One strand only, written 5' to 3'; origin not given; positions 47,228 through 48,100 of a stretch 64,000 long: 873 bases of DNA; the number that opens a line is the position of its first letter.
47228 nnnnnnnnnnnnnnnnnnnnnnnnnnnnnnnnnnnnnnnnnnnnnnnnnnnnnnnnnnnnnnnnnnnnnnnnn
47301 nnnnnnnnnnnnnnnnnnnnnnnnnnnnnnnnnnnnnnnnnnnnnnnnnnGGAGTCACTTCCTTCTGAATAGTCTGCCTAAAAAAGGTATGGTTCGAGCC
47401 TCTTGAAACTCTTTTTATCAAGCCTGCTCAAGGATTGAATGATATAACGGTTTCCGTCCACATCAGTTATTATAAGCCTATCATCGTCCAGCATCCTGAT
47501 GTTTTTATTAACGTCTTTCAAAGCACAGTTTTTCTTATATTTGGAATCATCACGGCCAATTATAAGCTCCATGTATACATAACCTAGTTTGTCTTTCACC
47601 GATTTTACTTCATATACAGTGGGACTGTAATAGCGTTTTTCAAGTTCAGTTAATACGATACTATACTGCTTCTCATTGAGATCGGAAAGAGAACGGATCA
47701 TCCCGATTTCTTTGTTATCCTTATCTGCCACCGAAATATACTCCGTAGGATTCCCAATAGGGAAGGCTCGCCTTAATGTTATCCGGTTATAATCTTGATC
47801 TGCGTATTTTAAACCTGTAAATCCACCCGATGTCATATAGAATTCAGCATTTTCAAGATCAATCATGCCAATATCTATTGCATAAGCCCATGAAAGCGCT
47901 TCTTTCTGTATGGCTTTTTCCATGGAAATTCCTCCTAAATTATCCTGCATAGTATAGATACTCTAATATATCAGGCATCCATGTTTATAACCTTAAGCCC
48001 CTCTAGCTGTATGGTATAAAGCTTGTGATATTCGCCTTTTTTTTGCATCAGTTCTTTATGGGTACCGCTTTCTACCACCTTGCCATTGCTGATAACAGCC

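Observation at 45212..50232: ABC-DUF1854-ABC trio: two exporters each carrying an uncharacterised N-terminal domain plus a CxxC...CxxC zinc ribbon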

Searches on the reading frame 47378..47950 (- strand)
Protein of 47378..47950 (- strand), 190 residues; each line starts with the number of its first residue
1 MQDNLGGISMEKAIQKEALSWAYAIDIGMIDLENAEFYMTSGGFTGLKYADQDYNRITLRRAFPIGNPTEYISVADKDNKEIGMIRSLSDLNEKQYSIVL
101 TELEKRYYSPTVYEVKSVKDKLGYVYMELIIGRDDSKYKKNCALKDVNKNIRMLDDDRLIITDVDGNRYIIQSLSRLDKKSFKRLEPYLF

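Call 3: search_protein_families(library=pfam, proteins=[window:47378-47950:-], max_evalue=0.01)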
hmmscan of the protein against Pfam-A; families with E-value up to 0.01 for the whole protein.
window:47378-47950:- (190 aa): 1 family
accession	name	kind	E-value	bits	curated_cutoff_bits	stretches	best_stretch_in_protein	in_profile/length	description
PF08909.16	DUF1854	-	4.2e-33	114.4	26.8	1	54-186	1-128/130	Domain of unknown function (DUF1854)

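Call 4: search_protein_families(library=ncbifam, proteins=[window:47378-47950:-], max_evalue=0.01)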
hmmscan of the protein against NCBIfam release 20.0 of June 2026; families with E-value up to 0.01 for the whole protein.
window:47378-47950:- (190 aa): 1 family
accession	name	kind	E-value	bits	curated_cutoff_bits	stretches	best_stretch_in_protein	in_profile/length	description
NF052234.1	CphA_assoc_prot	equivalog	6.7e-20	71.4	150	1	48-189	15-152/152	cyanophycin metabolism-associated DUF1854 family protein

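Call 6: search_solved_structures(query=window:47378-47950:-, max_evalue=10, show_alignments=2)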
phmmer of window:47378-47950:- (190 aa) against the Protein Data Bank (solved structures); distinct sequences matched with E-value up to 10: 11.
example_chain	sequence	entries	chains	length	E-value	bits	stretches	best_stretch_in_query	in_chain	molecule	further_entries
8amz_L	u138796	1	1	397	0.1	15.9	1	118-181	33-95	AAA domain-containing protein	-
35zv_J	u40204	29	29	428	0.16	15.3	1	71-183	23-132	26S proteasome regulatory subunit 6B homolog | 26S protease regulatory subunit 6B homolog | RPT3 isoform 1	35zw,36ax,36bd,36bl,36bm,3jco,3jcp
2k4j_A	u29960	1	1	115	0.26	14.6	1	73-142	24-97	Putative TRANSCRIPTIONAL REGULATOR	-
6fvt_T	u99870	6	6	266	0.34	14.2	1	79-172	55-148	26S proteasome regulatory subunit RPN12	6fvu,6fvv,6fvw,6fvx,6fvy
3jck_H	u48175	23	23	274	0.37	14.1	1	80-172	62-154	26S proteasome regulatory subunit RPN12 | EM14S01-3B_G0050020.mRNA.1.CDS.1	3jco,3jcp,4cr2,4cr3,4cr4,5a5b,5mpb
4lo7_A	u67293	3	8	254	0.46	13.8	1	18-114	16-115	HA-70 | Hemagglutinin component HA70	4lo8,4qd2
5a0n_A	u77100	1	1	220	0.53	13.6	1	52-128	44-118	PROTEIN F2 LIKE FIBRONECTIN-BINDING PROTEIN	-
3i0m_A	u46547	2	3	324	0.54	13.5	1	78-141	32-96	DNA repair and telomere maintenance protein nbs1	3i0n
3huf_A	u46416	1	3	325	0.54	13.5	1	78-141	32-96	DNA repair and telomere maintenance protein nbs1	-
3hue_A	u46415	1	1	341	0.58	13.4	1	78-141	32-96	DNA repair and telomere maintenance protein nbs1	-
6fvt_K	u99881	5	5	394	0.6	13.4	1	88-183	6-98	26S proteasome regulatory subunit 6B homolog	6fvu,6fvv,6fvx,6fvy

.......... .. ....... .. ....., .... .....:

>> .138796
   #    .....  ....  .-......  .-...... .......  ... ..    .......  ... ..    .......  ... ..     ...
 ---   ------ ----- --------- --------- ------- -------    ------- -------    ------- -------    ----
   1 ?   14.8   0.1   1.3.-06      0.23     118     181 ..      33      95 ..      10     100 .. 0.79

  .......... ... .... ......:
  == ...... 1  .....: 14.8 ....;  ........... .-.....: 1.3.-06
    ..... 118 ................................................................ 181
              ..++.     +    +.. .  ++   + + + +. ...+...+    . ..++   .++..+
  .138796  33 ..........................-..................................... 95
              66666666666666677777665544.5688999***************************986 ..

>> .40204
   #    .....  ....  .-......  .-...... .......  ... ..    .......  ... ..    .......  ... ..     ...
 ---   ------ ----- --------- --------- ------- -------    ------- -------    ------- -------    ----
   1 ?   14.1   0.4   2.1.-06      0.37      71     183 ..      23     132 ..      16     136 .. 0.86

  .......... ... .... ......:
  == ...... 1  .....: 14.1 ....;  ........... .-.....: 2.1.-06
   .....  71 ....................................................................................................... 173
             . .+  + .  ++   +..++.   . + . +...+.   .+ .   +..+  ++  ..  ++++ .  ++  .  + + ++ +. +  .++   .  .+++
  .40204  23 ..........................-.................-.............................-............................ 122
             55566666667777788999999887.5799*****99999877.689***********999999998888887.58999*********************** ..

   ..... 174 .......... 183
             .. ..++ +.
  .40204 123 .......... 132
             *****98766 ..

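Call 11: find_homologous_proteins(query=window:47378-47950:-, max_evalue=0.001)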
Query window:47378-47950:- (190 aa): 495 proteins with E <= 0.001 among 533 candidates; the best 120 are listed.
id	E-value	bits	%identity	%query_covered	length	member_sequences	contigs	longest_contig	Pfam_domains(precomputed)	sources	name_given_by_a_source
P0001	4.6e-104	364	94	95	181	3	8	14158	PF08909.17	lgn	-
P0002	5.7e-99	347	86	97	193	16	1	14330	PF08909.17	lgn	-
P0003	3.3e-98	345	87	95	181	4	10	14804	PF08909.17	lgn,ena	-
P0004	5.0e-98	344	88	95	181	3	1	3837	PF08909.17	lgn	-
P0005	8.2e-91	321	81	95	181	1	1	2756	PF08909.17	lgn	-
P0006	2.5e-90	319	81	95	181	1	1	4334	PF08909.17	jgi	jgi:hypothetical protein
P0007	6.6e-90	318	80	95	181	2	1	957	PF08909.17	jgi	jgi:hypothetical protein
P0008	1.4e-89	317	80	95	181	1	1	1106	PF08909.17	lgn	-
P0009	2.8e-89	316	83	87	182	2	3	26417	PF08909.17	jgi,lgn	jgi:hypothetical protein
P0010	4.5e-89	315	80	95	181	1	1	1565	PF08909.17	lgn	-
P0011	4.8e-89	315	80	95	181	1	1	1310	PF08909.17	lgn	-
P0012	5.7e-89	315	78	98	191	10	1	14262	PF08909.17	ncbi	-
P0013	1.6e-88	313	78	95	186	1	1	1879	PF08909.17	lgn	-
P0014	1.6e-87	310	78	95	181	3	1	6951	PF08909.17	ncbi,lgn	-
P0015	6.9e-87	308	80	94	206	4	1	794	PF08909.17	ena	-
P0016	1.2e-86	307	78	95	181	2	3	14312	PF08909.17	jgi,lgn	jgi:hypothetical protein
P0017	2.1e-85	303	78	95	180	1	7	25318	PF08909.17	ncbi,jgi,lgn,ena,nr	ncbi:MAG: DUF1854 domain-containing protein [Firmicutes bacterium]|nr:DUF1854 domain-containing prot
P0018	5.7e-85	302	76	95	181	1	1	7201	PF08909.17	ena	-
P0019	6.1e-85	302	76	97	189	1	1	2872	PF08909.17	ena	-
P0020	4.3e-84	299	77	95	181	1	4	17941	PF08909.17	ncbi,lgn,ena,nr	ncbi:MAG TPA: DUF1854 domain-containing protein [Clostridiales bacterium]|nr:DUF1854 domain-containi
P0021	4.7e-84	299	76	95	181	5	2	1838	PF08909.17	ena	-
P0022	7.4e-84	298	76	95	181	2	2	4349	PF08909.17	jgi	-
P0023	3.5e-83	296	73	95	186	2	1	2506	PF08909.17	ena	-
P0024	3.5e-83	296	76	95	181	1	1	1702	PF08909.17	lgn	-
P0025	5.3e-83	295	76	95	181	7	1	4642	PF08909.17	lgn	-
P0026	1.1e-82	294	76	96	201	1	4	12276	PF08909.17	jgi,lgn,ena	jgi:hypothetical protein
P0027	2.4e-82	293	73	99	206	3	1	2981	PF08909.17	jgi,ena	-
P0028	5.4e-82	292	74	93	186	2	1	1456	PF08909.17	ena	-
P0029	8.7e-81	288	74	95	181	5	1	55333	PF08909.17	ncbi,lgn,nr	ncbi:MAG TPA: DUF1854 domain-containing protein [Clostridiales bacterium]|nr:DUF1854 domain-containi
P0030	1.8e-80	287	75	95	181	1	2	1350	PF08909.17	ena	-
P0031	1.2e-79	285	77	93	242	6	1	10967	PF08909.17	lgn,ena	-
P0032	1.8e-79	284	76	91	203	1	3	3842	PF08909.17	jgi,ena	-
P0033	3.4e-79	283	74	93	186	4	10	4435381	PF08909.17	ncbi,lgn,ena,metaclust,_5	ncbi:MAG: DUF1854 domain-containing protein [Caldicoprobacterales bacterium]|metaclust:\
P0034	5.4e-79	282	76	91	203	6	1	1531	PF08909.17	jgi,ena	-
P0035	8.9e-79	282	76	91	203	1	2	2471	PF08909.17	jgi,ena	-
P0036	9.3e-79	282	76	91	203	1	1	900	PF08909.17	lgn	-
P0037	1.4e-78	281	77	88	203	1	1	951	PF08909.17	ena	-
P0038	1.4e-78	281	77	88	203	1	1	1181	PF08909.17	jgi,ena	-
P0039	6.5e-78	279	72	95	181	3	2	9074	PF08909.17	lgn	-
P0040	1.0e-77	278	68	98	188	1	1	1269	PF08909.17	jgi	jgi:hypothetical protein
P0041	3.5e-77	277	73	90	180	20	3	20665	PF08909.17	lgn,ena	-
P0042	3.9e-77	276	74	88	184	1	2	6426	PF08909.17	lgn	-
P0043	1.7e-76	274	70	95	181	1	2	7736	PF08909.17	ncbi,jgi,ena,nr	ncbi:MAG TPA: DUF1854 domain-containing protein [Clostridiales bacterium]|nr:DUF1854 domain-containi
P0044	3.3e-75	270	70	95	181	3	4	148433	PF08909.17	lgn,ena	-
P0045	9.6e-75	269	69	95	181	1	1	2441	PF08909.17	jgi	-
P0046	6.7e-74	266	66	95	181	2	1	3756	PF08909.17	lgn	-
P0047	9.9e-74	265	67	95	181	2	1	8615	PF08909.17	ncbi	-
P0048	2.1e-73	264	69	95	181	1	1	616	PF08909.17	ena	-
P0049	2.2e-73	264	68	95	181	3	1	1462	PF08909.17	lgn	-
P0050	2.6e-73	264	66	97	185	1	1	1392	PF08909.17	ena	-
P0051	3.3e-73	264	69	95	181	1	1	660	PF08909.17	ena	-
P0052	6.8e-73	263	69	91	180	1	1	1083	PF08909.17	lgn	-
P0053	1.7e-72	261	65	95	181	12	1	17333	PF08909.17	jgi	-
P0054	2.8e-72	261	69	95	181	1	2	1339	PF08909.17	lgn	-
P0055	3.0e-72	260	66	95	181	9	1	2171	PF08909.17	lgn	-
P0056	3.9e-72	260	71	88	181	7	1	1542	PF08909.17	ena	-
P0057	1.1e-71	259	66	95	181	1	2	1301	PF08909.17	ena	-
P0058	4.2e-71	257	62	95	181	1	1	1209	PF08909.17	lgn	-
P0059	1.2e-70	255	65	95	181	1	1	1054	PF08909.17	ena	-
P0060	9.2e-70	252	66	95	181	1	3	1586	PF08909.17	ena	-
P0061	1.9e-69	251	65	95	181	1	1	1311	PF08909.17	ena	-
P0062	2.7e-69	251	66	93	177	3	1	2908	PF08909.17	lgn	-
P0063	3.8e-69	250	65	95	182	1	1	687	PF08909.17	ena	-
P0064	3.9e-69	250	68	89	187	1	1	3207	PF08909.17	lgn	-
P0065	4.8e-69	250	61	95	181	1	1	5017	PF08909.17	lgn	-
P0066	7.9e-69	249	63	95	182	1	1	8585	PF08909.17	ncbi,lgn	-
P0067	8.7e-69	249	64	91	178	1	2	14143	PF08909.17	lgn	-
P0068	1.2e-68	249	64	95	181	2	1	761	PF08909.17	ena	-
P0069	1.3e-68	249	67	90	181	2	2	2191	PF08909.17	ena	-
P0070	2.1e-68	248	64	92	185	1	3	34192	PF08909.17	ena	-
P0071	3.0e-68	247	63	95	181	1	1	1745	PF08909.17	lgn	-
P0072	3.3e-68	247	63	95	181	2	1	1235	PF08909.17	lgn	-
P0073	4.7e-68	247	65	95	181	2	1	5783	PF08909.17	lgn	-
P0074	4.7e-68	247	64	93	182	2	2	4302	PF08909.17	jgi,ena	-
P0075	6.3e-68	246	64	95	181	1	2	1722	PF08909.17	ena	-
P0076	6.7e-68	246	62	95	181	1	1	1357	PF08909.17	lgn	-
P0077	1.4e-67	245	62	95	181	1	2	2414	PF08909.17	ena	-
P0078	1.4e-67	245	64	95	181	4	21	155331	PF08909.17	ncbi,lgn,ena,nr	ncbi:MAG TPA: DUF1854 domain-containing protein [Clostridiales bacterium]|nr:DUF1854 domain-containi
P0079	1.6e-67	245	63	95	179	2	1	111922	PF08909.17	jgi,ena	jgi:Domain of unknown function (DUF1854).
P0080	1.9e-67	245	63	93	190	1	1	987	PF08909.17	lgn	-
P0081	2.5e-67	244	62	95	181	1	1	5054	PF08909.17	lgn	-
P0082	3.4e-67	244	62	95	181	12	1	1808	PF08909.17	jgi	jgi:hypothetical protein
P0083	4.3e-67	244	65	88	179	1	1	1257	PF08909.17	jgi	-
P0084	4.4e-67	244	63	95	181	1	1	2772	PF08909.17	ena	-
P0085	4.6e-67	244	64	95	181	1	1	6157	PF08909.17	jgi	-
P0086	5.1e-67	243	67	90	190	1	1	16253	PF08909.17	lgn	-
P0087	7.5e-67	243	65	95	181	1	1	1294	PF08909.17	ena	-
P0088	1.1e-66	242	63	95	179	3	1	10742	PF08909.17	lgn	-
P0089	1.4e-66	242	65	91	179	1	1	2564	PF08909.17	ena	-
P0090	1.5e-66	242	63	90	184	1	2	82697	PF08909.17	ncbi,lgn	-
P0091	1.8e-66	242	61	93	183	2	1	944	PF08909.17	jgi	-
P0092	1.8e-66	242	62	95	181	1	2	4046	PF08909.17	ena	-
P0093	1.8e-66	242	64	94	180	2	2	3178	PF08909.17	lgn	-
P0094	2.0e-66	241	62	92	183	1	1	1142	PF08909.17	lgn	-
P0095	3.0e-66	241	62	95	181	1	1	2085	PF08909.17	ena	-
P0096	3.9e-66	241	63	91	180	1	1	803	PF08909.17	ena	-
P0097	3.9e-66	241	63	95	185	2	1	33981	PF08909.17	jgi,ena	-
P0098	3.9e-66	240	60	95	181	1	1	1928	PF08909.17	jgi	jgi:hypothetical protein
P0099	4.3e-66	240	62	93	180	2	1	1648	PF08909.17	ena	-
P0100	4.8e-66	240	65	88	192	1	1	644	PF08909.17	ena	-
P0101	4.9e-66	240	65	90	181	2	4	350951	PF08909.17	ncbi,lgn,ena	-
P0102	6.5e-66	240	61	95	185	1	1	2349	PF08909.17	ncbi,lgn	-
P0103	6.9e-66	240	63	95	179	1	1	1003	PF08909.17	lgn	-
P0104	8.8e-66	239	64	87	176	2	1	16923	PF08909.17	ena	-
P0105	1.1e-65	239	63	95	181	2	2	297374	PF08909.17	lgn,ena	-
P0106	1.1e-65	239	61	95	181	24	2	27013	PF08909.17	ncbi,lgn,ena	-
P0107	1.1e-65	239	62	95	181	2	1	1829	PF08909.17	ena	-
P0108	1.2e-65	239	65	88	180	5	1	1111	PF08909.17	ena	-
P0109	1.2e-65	239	61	95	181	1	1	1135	PF08909.17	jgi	-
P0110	1.3e-65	239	62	93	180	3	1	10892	PF08909.17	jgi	-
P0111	1.3e-65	239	64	90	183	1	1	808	PF08909.17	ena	-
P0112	1.5e-65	239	62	95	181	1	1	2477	PF08909.17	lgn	-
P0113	2.2e-65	238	62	93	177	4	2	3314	PF08909.17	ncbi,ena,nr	ncbi:MAG TPA: DUF1854 domain-containing protein [Clostridia bacterium]|nr:DUF1854 domain-containing 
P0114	2.2e-65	238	59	95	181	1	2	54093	PF08909.17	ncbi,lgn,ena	-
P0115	3.5e-65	237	61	93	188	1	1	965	PF08909.17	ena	-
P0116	3.8e-65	237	63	90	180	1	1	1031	PF08909.17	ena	-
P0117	3.9e-65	237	61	93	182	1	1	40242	PF08909.17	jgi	jgi:hypothetical protein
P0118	5.1e-65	237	62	89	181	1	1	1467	PF08909.17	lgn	-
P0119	5.7e-65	237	65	88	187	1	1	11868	PF08909.17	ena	-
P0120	6.0e-65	237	63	93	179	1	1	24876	PF08909.17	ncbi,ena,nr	ncbi:MAG: DUF1854 domain-containing protein [Oscillospiraceae bacterium]|nr:DUF1854 domain-containin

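Call 19: find_encoding_contigs(protein=P0033, flank=10000, max_places=3)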
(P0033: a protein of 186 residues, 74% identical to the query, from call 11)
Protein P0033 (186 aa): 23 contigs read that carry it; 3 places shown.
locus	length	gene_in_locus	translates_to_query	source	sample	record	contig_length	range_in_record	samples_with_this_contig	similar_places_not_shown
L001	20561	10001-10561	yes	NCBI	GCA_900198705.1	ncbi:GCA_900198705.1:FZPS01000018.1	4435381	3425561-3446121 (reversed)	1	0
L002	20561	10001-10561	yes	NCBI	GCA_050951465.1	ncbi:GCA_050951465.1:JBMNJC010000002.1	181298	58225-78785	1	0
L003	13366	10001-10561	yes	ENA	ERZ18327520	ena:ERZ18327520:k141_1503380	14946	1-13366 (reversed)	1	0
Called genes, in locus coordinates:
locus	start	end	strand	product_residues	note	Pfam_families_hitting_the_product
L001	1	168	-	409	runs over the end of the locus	PF00155:Aminotran_1_2, PF00266:Aminotran_5, PF01041:DegT_DnrJ_EryC1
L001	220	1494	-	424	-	PF04734:Ceramidase_alk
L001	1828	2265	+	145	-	-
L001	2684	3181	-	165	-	PF04290:DctQ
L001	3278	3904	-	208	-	PF03480:DctP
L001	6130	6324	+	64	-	-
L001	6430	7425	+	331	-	PF01408:GFO_IDH_MocA, PF02894:GFO_IDH_MocA_C, PF22725:GFO_IDH_MocA_C3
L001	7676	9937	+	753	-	PF00664:ABC_membrane, PF00005:ABC_tran, PF02463:SMC_N (weak)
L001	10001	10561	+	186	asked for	PF08909:DUF1854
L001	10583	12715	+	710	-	PF00664:ABC_membrane, PF00005:ABC_tran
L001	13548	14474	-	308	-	PF00528:BPD_transp_1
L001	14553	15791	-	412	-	PF01547:SBP_bac_1, PF13416:SBP_bac_8, PF13531:SBP_bac_11 (faint)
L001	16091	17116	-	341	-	PF00149:Metallophos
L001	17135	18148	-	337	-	PF01208:URO-D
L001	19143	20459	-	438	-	PF18164:GNAT_C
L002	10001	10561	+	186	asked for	PF08909:DUF1854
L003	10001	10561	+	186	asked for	PF08909:DUF1854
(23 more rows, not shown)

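Call 20: find_encoding_contigs(protein=P0101, flank=10000, max_places=2)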
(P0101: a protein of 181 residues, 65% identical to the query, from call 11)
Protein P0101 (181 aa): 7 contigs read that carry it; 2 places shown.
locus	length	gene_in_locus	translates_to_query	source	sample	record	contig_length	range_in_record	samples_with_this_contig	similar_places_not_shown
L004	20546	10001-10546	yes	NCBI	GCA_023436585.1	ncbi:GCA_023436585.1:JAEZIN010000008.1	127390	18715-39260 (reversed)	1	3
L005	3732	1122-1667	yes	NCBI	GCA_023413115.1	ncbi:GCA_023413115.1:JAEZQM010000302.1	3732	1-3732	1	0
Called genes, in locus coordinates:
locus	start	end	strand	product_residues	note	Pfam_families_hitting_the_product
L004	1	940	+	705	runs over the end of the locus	PF02096:60KD_IMP, PF04464:Glyphos_transf (faint)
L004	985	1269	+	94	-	-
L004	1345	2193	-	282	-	PF01370:Epimerase, PF04321:RmlD_sub_bind, PF01073:3Beta_HSD, PF07993:NAD_binding_4, PF16363:GDP_Man_Dehyd, PF02719:Polysacc_synt_2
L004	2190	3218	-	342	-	PF01073:3Beta_HSD, PF01370:Epimerase, PF02719:Polysacc_synt_2, PF04321:RmlD_sub_bind, PF07993:NAD_binding_4, PF16363:GDP_Man_Dehyd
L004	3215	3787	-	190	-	PF00908:dTDP_sugar_isom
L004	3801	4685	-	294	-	PF00483:NTP_transferase, PF12804:NTP_transf_3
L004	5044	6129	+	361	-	PF00535:Glycos_transf_2 (weak), PF13428:TPR_14 (faint), PF07719:TPR_2 (faint)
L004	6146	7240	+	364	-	PF13428:TPR_14 (faint), PF14559:TPR_19 (faint), PF00515:TPR_1 (faint), PF07719:TPR_2 (faint)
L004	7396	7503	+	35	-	-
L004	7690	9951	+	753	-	PF00664:ABC_membrane, PF00005:ABC_tran, PF02463:SMC_N (faint)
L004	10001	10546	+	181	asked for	PF08909:DUF1854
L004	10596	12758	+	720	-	PF00664:ABC_membrane, PF00005:ABC_tran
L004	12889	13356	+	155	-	PF04542:Sigma70_r2, PF08281:Sigma70_r4_2, PF04545:Sigma70_r4, PF13384:HTH_23 (faint)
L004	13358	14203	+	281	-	-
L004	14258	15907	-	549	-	PF01546:Peptidase_M20 (weak), PF04389:Peptidase_M28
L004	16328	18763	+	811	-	PF06165:GH94_b-supersand, PF17167:Glyco_hydro_94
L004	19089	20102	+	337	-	-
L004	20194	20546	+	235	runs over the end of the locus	PF04542:Sigma70_r2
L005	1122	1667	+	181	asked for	PF08909:DUF1854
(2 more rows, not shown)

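Call 21: find_encoding_contigs(protein=P0105, flank=10000, max_places=2)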
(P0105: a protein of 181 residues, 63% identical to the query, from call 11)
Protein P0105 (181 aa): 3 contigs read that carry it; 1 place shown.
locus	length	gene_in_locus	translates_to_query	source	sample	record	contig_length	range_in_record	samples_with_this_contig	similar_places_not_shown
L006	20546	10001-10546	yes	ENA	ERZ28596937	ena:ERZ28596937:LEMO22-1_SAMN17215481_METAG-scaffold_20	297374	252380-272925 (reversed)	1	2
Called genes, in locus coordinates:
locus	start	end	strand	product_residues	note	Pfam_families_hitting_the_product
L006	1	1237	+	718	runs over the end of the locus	PF18019:Cas3_HD (faint), PF00270:DEAD, PF04851:ResIII, PF22590:Cas3-like_C_2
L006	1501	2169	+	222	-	PF09704:Cas_Cas5d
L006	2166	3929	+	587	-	PF09709:Cas_Csd1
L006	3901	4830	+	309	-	PF05107:Cas_Cas7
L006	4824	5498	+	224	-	PF01930:Cas_Cas4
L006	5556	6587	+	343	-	PF01867:Cas_Cas1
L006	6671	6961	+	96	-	PF09827:CRISPR_Cas2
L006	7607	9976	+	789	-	PF00664:ABC_membrane, PF00005:ABC_tran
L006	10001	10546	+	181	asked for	PF08909:DUF1854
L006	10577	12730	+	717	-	PF00664:ABC_membrane, PF00005:ABC_tran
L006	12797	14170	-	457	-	PF01554:MatE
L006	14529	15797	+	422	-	PF12833:HTH_18, PF06445:GyrI-like (faint), PF14526:Cass2 (weak)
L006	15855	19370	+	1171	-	-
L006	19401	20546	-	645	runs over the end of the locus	PF00005:ABC_tran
